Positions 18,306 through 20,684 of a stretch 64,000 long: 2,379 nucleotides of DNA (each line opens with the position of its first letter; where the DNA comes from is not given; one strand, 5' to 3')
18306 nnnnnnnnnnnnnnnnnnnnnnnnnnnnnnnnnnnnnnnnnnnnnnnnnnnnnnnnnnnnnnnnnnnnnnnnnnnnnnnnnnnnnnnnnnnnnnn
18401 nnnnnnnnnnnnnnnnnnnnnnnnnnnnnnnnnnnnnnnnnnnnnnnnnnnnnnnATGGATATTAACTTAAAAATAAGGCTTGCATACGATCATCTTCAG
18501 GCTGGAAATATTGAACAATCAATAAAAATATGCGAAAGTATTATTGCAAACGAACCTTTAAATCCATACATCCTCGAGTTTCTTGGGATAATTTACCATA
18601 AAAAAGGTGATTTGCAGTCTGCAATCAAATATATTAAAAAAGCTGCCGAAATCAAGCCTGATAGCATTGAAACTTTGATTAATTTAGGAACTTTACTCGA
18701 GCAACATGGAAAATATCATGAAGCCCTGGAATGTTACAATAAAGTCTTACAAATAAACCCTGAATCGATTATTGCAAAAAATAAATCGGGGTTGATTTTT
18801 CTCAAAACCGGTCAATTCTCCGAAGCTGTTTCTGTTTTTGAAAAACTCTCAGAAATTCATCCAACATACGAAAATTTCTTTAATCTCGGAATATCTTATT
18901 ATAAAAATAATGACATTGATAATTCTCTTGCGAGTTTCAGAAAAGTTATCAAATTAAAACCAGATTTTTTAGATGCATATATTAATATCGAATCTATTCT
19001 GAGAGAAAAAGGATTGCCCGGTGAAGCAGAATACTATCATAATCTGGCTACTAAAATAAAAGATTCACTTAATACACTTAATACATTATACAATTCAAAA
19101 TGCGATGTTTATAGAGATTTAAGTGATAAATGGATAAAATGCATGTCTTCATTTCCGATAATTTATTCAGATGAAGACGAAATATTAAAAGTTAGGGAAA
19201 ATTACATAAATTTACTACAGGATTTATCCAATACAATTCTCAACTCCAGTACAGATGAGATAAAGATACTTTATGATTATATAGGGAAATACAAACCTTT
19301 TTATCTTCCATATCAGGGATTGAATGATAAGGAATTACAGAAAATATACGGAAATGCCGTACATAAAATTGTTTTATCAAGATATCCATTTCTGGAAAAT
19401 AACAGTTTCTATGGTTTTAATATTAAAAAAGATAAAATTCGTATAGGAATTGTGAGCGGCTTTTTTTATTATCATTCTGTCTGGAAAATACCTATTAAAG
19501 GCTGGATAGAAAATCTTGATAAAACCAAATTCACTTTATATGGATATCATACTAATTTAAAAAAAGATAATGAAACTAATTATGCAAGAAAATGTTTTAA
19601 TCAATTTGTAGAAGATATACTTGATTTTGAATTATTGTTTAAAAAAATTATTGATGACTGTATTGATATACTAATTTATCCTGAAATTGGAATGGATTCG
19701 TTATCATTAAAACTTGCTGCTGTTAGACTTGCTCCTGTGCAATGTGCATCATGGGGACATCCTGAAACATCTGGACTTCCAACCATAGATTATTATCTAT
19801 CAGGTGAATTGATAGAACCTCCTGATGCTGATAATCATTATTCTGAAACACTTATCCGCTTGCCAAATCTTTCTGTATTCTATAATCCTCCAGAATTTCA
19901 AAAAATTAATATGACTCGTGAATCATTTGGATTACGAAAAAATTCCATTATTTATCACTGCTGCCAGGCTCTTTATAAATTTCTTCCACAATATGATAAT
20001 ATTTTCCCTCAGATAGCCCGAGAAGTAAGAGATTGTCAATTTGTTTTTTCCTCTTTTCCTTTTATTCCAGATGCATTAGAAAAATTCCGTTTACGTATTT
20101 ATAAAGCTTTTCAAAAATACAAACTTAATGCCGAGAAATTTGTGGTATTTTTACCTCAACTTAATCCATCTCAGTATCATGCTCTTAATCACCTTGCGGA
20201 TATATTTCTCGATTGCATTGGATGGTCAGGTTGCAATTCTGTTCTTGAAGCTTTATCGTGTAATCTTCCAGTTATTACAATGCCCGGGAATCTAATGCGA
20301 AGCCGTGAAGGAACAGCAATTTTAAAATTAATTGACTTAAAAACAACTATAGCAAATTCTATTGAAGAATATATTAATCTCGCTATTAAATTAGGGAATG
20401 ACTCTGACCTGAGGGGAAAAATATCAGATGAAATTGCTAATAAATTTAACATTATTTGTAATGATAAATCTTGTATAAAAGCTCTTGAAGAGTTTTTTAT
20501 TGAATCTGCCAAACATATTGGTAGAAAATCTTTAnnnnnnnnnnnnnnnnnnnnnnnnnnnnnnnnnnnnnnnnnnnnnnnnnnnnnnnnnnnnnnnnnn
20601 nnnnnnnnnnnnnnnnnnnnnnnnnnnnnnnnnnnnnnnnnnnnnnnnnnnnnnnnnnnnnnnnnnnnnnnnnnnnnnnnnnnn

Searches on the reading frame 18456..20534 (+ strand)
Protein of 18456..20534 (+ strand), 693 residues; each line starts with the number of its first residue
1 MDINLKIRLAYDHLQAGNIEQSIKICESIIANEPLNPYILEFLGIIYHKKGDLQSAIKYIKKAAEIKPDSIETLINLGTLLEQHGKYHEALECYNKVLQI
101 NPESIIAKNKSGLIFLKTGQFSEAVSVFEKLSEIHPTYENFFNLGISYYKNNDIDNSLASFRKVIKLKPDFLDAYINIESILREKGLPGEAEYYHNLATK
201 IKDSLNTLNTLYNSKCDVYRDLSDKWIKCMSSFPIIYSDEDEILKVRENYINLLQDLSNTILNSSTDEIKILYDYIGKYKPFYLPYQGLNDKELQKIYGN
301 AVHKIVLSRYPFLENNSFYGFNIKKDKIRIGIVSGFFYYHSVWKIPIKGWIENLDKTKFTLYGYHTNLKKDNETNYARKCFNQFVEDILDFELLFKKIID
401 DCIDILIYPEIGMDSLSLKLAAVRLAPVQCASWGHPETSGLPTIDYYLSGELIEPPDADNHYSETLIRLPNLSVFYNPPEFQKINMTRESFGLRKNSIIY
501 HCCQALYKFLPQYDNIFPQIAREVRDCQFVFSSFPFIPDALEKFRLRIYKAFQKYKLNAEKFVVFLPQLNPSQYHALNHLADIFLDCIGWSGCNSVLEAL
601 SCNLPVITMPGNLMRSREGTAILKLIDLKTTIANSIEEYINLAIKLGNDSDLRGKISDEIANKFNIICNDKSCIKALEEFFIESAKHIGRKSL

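Call 36: search_protein_families(library=pfam, proteins=[window:18456-20534:+], max_evalue=0.0001)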
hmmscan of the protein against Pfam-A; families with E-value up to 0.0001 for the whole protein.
window:18456-20534:+ (693 aa): 21 families
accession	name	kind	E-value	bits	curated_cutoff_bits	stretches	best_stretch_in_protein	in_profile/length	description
PF00515.34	TPR_1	-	1.9e-28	97.5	27.8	3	72-103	2-33/34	Tetratricopeptide repeat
PF07719.23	TPR_2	-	5.1e-28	95.3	27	1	72-103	2-33/34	Tetratricopeptide repeat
PF13844.12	Glyco_transf_41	-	7e-24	84.4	25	2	485-661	356-525/543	Glycosyl transferase family 41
PF13181.12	TPR_8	-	1.1e-23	81.7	25.7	1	42-69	6-33/34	Tetratricopeptide repeat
PF13414.12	TPR_11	-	7.3e-21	74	26.8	1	84-119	7-42/42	TPR repeat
PF13432.12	TPR_16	-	1.5e-18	67.3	32.7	1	8-70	2-64/65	Tetratricopeptide repeat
PF13424.12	TPR_12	-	2e-16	60.4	30.1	1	40-101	6-75/77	Tetratricopeptide repeat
PF13174.12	TPR_6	-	4.5e-15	55.6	26.3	0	141-167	3-29/33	Tetratricopeptide repeat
PF14559.12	TPR_19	-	5.2e-15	56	25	1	49-103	3-57/68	Tetratricopeptide repeat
PF13428.12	TPR_14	-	2.7e-14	52.7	23.5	0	74-106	4-36/44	Tetratricopeptide repeat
PF13176.12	TPR_7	-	4.2e-14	51.8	27.9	0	40-69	2-31/36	Tetratricopeptide repeat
PF13431.12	TPR_17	-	8e-13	48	24.4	0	60-92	2-34/34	Tetratricopeptide repeat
PF13371.12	TPR_9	-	6.1e-09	36.2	35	0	81-136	5-60/73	Tetratricopeptide repeat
PF25063.1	ARM_TT21_C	-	6.3e-09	36.4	35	0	45-139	103-198/209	Tetratricopeptide repeat protein 21 C-terminal ARM domain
PF13374.12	TPR_10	-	2.5e-08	34.1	27.5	0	72-100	3-31/42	Tetratricopeptide repeat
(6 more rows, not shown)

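Call 62: search_protein_families(library=ncbifam, proteins=[window:18456-20534:+], max_evalue=0.00001)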
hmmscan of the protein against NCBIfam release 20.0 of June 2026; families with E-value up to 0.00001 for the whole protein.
window:18456-20534:+ (693 aa): 20 families
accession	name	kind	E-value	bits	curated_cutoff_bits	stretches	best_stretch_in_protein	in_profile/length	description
NF040959.1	MamA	equivalog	2.1e-36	125.3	200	2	44-179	44-180/204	magnetosome protein MamA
NF033762.1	social_mot_Tgl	equivalog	5.9e-24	84.8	225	2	43-191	37-189/252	social motility TPR repeat lipoprotein Tgl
TIGR02917.1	PEP_TPR_lipo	equivalog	7.8e-22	77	312.2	1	7-175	435-604/899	XrtA/PEP-CTERM system TPR-repeat protein PrsT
NF049992.1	NGTferase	equivalog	1.4e-14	53.6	1000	1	377-662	304-586/614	UDP-glucose:protein N-beta-glucosyltransferase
TIGR02521.1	type_IV_pilW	equivalog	6.5e-14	52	154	1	5-139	33-169/234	type IV pilus biogenesis/stability protein PilW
NF047507.1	TPR_BatC_Lepto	exception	1.3e-12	47.7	175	1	84-185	37-143/214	TPR repeat-containing protein BatC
NF002725.1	PRK02603.1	equivalog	1.6e-11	44.5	143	0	37-87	72-122/173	photosystem I assembly protein Ycf3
TIGR00990.1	3a0801s09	subfamily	2.2e-10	39.8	757.25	1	38-186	332-481/615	mitochondrial import receptor subunit TOM70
NF033758.1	gliding_GltE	equivalog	2.5e-09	36.6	225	1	36-137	221-322/411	adventurous gliding motility TPR repeat lipoprotein GltE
NF033920.0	C39_PA2778_fam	equivalog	2.7e-09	36.8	150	0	116-201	167-253/255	PA2778 family cysteine peptidase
TIGR00540.1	TPR_hemY_coli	hypoth_equivalog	1.2e-08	34.1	142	1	10-96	299-384/385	heme biosynthesis-associated TPR protein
NF047371.1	FlcA_CTERM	equivalog_domain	2.1e-08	33.1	300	1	45-133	447-535/646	periplasmic flagellar collar protein FlcA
NF008757.0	PRK11788.1-5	equivalog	3.6e-08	33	363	1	6-213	110-323/388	lipopolysaccharide assembly protein LapB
NF008391.2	PRK11189.1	equivalog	8.2e-08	32.1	250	0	44-130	72-158/297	lipoprotein NlpI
TIGR02552.1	LcrH_SycD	equivalog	1e-07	31.8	104.8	0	8-104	23-119/136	SycD/LcrH family type III secretion system chaperone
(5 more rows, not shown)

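Call 89: search_solved_structures(query=window:18456-20534:+, max_evalue=0.001)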
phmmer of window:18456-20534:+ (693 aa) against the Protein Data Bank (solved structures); distinct sequences matched with E-value up to 0.001: 150 (the best 60 are shown).
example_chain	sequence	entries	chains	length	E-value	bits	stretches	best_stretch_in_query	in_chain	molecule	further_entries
9qhb_A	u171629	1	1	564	3.2e-99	336.7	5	43-178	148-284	Engineered tetratricopeptide repeat protein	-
7ntf_A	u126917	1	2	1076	6.5e-68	233.2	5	8-185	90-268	Isoform 1 of UDP-N-acetylglucosamine--peptide N-acetylglucosaminyltransferase 110 kDa subu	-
7yea_A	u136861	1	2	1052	1.2e-67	232.3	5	8-187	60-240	UDP-N-acetylglucosamine--peptide N-acetylglucosaminyltransferase 110 kDa subunit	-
7yeh_B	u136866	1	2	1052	1.2e-67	232.3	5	8-187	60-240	UDP-N-acetylglucosamine--peptide N-acetylglucosaminyltransferase 110 kDa subunit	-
7y4i_A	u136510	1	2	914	2.1e-56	195.2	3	326-679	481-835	Probable UDP-N-acetylglucosamine--peptide N-acetylglucosaminyltransferase SPINDLY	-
8dtf_A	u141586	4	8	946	7.7e-56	193.3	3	326-679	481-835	Probable UDP-N-acetylglucosamine--peptide N-acetylglucosaminyltransferase SPINDLY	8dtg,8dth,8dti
9qhc_A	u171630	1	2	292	3.8e-54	187.8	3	43-178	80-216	Engineered tetratricopeptide repeat protein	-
8bu0_A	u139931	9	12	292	5.2e-48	167.5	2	43-178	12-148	Consensus tetratricopeptide repeat protein | Crystal structure of an 8-repeat consensus TPR superhelix with Zinc. | Monomer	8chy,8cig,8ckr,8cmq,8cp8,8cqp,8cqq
1w3b_A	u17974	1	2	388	1.9e-38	135.9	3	8-186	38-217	UDP-N-ACETYLGLUCOSAMINE--PEPTIDE N-ACETYLGLUCOSAMINYLTRANSFERASE 110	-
6eou_A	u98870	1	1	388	2.9e-38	135.2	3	8-186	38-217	UDP-N-acetylglucosamine--peptide N-acetylglucosaminyltransferase 110 kDa subunit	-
6q4m_A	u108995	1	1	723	1.8e-36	129.3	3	40-182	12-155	UDP-N-acetylglucosamine--peptide N-acetylglucosaminyltransferase 110 kDa subunit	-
8cm9_A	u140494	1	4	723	3.2e-36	128.5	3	40-182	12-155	UDP-N-acetylglucosamine--peptide N-acetylglucosaminyltransferase 110 kDa subunit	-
3pe3_A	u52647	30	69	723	3.3e-36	128.5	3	40-182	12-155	UDP-N-acetylglucosamine--peptide N-acetylglucosaminyltransferase 110 kDa subunit | UDP-N-ACETYLGLUCOSAMINE--PEPTIDE N-ACETYLGLUCOSAMINYL TRANSFERASE 110 KDA SUB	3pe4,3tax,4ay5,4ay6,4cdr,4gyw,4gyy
6ibo_A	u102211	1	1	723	3.3e-36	128.5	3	40-182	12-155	UDP-N-acetylglucosamine--peptide N-acetylglucosaminyltransferase 110 kDa subunit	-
6tka_AAA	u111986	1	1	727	3.5e-36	128.4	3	41-182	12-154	UDP-N-acetylglucosamine--peptide N-acetylglucosaminyltransferase 110 kDa subunit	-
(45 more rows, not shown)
